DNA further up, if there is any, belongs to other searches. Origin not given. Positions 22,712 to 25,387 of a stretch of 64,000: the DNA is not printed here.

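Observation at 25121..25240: metG has no canonical start codon before its HIGH motif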

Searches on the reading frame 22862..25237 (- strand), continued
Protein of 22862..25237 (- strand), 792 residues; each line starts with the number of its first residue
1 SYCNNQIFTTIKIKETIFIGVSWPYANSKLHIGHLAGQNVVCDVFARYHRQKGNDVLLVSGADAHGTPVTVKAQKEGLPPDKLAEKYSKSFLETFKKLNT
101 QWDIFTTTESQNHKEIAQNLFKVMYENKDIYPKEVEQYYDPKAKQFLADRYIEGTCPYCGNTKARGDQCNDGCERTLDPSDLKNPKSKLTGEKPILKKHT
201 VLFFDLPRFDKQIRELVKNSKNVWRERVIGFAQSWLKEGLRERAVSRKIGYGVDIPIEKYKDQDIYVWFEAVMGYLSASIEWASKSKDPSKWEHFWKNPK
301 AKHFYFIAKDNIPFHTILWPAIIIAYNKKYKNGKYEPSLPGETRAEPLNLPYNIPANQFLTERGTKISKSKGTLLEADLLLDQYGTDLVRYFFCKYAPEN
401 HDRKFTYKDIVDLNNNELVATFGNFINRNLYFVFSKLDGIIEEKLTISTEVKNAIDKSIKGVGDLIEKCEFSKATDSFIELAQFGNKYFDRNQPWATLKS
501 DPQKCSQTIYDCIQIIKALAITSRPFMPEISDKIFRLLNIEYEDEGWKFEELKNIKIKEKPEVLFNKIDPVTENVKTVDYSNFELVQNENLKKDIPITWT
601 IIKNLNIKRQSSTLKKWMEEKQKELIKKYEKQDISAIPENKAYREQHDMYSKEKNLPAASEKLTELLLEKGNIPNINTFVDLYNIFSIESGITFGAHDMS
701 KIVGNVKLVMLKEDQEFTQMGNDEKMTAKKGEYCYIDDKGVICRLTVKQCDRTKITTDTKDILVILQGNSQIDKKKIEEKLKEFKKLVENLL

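Call 15: find_encoding_contigs(protein=P0004, flank=3000, max_places=6)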
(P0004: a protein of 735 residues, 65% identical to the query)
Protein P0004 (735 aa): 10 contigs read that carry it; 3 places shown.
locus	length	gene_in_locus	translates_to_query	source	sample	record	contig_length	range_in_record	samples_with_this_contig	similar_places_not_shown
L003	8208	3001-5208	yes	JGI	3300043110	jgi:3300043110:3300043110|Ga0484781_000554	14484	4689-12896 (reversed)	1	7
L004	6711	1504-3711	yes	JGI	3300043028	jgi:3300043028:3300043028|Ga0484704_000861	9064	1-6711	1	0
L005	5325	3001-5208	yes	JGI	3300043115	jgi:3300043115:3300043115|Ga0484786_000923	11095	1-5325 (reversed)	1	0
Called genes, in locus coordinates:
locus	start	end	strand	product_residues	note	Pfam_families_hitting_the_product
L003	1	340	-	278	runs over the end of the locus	-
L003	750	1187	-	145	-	PF04073:tRNA_edit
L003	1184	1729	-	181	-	-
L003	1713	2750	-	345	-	-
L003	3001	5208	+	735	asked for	PF00133:tRNA-synt_1 (faint), PF09334:tRNA-synt_1g, PF01921:tRNA-synt_1f (weak), PF08264:Anticodon_1 (weak), PF19303:Anticodon_3, PF03483:B3_4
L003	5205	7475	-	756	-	PF00133:tRNA-synt_1, PF09334:tRNA-synt_1g (weak), PF13603:tRNA-synt_1_2 (weak), PF09334:tRNA-synt_1g (weak), PF08264:Anticodon_1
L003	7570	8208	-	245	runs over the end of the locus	PF12146:Hydrolase_4 (faint), PF00561:Abhydrolase_1, PF12697:Abhydrolase_6 (weak)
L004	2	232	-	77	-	?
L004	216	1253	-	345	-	-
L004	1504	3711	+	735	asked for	PF00133:tRNA-synt_1 (faint), PF09334:tRNA-synt_1g, PF01921:tRNA-synt_1f (weak), PF08264:Anticodon_1 (weak), PF19303:Anticodon_3, PF03483:B3_4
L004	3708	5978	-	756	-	PF00133:tRNA-synt_1, PF09334:tRNA-synt_1g (weak), PF13603:tRNA-synt_1_2 (weak), PF09334:tRNA-synt_1g (weak), PF08264:Anticodon_1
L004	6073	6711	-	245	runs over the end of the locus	PF12146:Hydrolase_4 (faint), PF00561:Abhydrolase_1, PF12697:Abhydrolase_6 (weak)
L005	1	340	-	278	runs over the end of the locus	-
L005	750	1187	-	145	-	PF04073:tRNA_edit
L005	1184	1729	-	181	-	-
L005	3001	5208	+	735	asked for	PF00133:tRNA-synt_1 (faint), PF09334:tRNA-synt_1g, PF01921:tRNA-synt_1f (weak), PF08264:Anticodon_1 (weak), PF19303:Anticodon_3, PF03483:B3_4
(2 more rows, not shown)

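Call 23: find_related_loci(query=A2, collection=genome_contigs, flank=1500)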
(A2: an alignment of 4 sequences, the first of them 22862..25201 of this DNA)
Query A2 (780 aa) in genome_contigs; peptide patterns used: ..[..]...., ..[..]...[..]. (x = any residue, [..] = any of these).
113 stretches matched a pattern; 3 encode a relative of the query (tblastn E <= 1e-3); 3 distinct loci.
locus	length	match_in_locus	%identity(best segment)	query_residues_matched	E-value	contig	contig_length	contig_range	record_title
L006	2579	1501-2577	76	1-364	0e+0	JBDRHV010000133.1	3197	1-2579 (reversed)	MAG: bacterium isolate MEGAHIT-group-1.550 k141_5140097, whole genome shotgun sequence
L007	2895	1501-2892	40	5-485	3e-128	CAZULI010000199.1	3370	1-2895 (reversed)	MAG TPA_asm: uncultured Acidimicrobiaceae bacterium isolate binchicken_co235_327 genome assembly, contig: NODE_56987_len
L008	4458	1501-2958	34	6-516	1e-105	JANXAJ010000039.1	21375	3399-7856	MAG: Bacteroidia bacterium isolate SKYB116 NODE_39_length_21375_cov_5.968542, whole genome shotgun sequence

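Call 25: find_related_loci(query=A2, collection=metagenome_contigs, flank=1500)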
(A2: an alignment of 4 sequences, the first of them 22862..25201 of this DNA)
Query A2 (780 aa) in metagenome_contigs; peptide patterns used: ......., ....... (x = any residue, [..] = any of these).
173 stretches matched a pattern; 3 encode a relative of the query (tblastn E <= 1e-3); 3 distinct loci.
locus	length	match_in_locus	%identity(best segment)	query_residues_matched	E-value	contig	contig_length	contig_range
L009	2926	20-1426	54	118-583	0e+0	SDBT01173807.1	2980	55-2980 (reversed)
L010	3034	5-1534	33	19-555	3e-90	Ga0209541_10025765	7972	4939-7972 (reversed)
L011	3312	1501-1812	30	12-113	1e-8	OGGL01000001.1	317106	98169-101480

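Call 29: find_encoding_contigs(protein=P0048, flank=1500, max_places=2)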
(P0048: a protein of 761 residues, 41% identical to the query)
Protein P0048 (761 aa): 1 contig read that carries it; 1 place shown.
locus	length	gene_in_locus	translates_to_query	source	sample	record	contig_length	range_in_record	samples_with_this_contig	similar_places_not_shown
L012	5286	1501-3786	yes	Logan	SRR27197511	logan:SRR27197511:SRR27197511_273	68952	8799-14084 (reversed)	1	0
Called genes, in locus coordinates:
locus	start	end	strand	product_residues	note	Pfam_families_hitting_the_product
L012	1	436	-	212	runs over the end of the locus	-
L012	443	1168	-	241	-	-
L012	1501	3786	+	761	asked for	PF09334:tRNA-synt_1g, PF19303:Anticodon_3, PF03483:B3_4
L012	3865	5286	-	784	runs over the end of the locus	PF00133:tRNA-synt_1, PF09334:tRNA-synt_1g, PF13603:tRNA-synt_1_2 (weak), PF08264:Anticodon_1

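Call 30: find_encoding_contigs(protein=P0099, flank=1500, max_places=2)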
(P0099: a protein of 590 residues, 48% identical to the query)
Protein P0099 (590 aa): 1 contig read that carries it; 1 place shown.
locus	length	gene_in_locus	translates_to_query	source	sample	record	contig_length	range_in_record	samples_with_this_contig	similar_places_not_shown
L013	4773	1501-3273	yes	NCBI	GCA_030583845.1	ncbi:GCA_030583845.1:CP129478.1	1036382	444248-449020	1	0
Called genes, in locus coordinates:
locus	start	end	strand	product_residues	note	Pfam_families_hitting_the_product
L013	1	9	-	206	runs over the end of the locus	PF05137:PilN (weak)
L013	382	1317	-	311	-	-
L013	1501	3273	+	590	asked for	PF00133:tRNA-synt_1, PF01406:tRNA-synt_1e (faint), PF09334:tRNA-synt_1g, PF19303:Anticodon_3, PF08264:Anticodon_1 (weak)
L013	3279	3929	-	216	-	-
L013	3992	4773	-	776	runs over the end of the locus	PF00133:tRNA-synt_1, PF09334:tRNA-synt_1g (faint), PF13603:tRNA-synt_1_2 (weak), PF08264:Anticodon_1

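Call 33: list_cluster_members(proteins=[P0001, P0004, P0099])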
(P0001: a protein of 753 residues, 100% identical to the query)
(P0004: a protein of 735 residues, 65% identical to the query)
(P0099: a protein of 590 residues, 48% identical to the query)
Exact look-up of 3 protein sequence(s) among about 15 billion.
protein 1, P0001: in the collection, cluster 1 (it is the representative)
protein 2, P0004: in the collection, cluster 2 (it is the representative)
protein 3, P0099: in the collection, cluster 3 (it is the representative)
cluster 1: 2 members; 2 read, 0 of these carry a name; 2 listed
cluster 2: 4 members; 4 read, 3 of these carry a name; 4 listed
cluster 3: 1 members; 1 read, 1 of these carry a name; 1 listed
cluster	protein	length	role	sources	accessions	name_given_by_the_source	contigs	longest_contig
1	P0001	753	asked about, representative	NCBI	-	-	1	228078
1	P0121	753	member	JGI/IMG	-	-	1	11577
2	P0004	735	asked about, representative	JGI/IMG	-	methionyl-tRNA synthetase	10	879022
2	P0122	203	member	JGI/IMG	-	methionyl-tRNA synthetase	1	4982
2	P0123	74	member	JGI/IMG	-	DNA/RNA-binding domain of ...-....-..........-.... protein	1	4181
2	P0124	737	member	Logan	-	-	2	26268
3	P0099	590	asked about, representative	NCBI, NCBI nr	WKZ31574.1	MAG: class I tRNA ligase family protein [Candidatus Dojkabacteria bacterium]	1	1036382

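Call 34: find_encoding_contigs(protein=P0121, flank=1500, max_places=3)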
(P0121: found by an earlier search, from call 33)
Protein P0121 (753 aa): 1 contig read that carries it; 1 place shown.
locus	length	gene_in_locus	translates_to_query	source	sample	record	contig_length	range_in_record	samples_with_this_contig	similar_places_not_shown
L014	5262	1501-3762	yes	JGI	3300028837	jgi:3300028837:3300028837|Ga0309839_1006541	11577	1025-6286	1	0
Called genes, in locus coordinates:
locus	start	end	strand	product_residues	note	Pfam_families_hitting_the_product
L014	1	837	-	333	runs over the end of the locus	PF04545:Sigma70_r4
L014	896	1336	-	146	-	PF04073:tRNA_edit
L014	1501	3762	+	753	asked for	PF00133:tRNA-synt_1 (faint), PF09334:tRNA-synt_1g, PF19303:Anticodon_3, PF03483:B3_4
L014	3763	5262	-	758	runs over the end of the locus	PF00133:tRNA-synt_1, PF13603:tRNA-synt_1_2 (weak), PF09334:tRNA-synt_1g (weak), PF08264:Anticodon_1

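Call 35: find_encoding_contigs(protein=P0124, flank=1500, max_places=3)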
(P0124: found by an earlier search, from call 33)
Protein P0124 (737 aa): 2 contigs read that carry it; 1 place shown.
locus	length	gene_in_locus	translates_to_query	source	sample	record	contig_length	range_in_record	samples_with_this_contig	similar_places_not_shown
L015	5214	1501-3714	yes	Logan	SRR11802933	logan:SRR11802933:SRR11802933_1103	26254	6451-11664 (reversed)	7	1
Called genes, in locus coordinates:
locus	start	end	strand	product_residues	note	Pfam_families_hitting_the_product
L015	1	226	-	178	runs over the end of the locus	-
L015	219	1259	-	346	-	-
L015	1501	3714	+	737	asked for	PF00133:tRNA-synt_1 (faint), PF09334:tRNA-synt_1g, PF01921:tRNA-synt_1f (weak), PF19303:Anticodon_3, PF08264:Anticodon_1 (weak), PF03483:B3_4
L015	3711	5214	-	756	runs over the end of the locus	PF00133:tRNA-synt_1, PF09334:tRNA-synt_1g (weak), PF13603:tRNA-synt_1_2 (weak), PF09334:tRNA-synt_1g (weak), PF08264:Anticodon_1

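Call 37: find_encoding_contigs(protein=P0006, flank=600, max_places=1)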
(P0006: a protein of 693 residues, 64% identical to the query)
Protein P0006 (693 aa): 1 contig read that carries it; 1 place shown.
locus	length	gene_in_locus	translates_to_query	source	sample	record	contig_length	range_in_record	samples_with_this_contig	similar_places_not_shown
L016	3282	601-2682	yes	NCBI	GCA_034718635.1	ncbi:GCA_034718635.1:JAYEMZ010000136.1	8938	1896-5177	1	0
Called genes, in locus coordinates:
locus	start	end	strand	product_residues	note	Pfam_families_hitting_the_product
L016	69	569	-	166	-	PF04073:tRNA_edit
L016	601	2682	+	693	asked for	PF00133:tRNA-synt_1, PF01406:tRNA-synt_1e (weak), PF09334:tRNA-synt_1g, PF08264:Anticodon_1 (weak), PF19303:Anticodon_3, PF01588:tRNA_bind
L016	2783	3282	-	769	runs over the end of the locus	PF00133:tRNA-synt_1, PF09334:tRNA-synt_1g (weak), PF13603:tRNA-synt_1_2 (weak), PF09334:tRNA-synt_1g (weak), PF08264:Anticodon_1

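Call 38: find_encoding_contigs(protein=P0008, flank=600, max_places=1)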
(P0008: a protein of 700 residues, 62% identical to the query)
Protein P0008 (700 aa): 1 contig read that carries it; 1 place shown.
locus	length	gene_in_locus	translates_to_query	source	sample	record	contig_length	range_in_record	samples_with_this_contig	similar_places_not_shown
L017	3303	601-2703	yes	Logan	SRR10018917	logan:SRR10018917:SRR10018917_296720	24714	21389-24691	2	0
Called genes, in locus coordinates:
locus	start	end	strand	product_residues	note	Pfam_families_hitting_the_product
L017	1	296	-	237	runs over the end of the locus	-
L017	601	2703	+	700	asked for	PF00133:tRNA-synt_1, PF01406:tRNA-synt_1e (faint), PF09334:tRNA-synt_1g, PF01921:tRNA-synt_1f (weak), PF19303:Anticodon_3, PF08264:Anticodon_1, PF01588:tRNA_bind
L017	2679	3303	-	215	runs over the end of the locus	?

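Call 39: find_encoding_contigs(protein=P0005, flank=600, max_places=1)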
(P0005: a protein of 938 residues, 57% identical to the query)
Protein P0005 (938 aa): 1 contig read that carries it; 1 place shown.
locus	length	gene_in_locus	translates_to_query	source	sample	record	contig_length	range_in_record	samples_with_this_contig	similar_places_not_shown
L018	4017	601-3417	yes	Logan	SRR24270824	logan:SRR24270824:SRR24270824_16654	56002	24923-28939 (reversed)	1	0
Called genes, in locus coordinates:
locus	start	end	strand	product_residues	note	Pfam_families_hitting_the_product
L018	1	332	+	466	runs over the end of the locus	-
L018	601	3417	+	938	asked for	PF00133:tRNA-synt_1, PF01406:tRNA-synt_1e (faint), PF09334:tRNA-synt_1g, PF01921:tRNA-synt_1f (faint), PF08264:Anticodon_1 (weak), PF19303:Anticodon_3, PF01588:tRNA_bind (weak), PF03483:B3_4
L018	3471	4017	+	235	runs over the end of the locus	-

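Call 57: find_encoding_contigs(protein=P0098, flank=400, max_places=1)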
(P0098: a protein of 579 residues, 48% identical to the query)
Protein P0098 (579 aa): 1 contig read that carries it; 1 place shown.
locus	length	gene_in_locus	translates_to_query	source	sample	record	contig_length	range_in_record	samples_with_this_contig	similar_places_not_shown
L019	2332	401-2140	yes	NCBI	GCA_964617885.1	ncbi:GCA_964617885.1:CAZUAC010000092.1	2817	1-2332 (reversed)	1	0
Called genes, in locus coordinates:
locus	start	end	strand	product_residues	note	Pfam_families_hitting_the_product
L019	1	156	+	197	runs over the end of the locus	-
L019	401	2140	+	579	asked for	PF00133:tRNA-synt_1, PF01406:tRNA-synt_1e (faint), PF09334:tRNA-synt_1g, PF08264:Anticodon_1 (weak), PF19303:Anticodon_3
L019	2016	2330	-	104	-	?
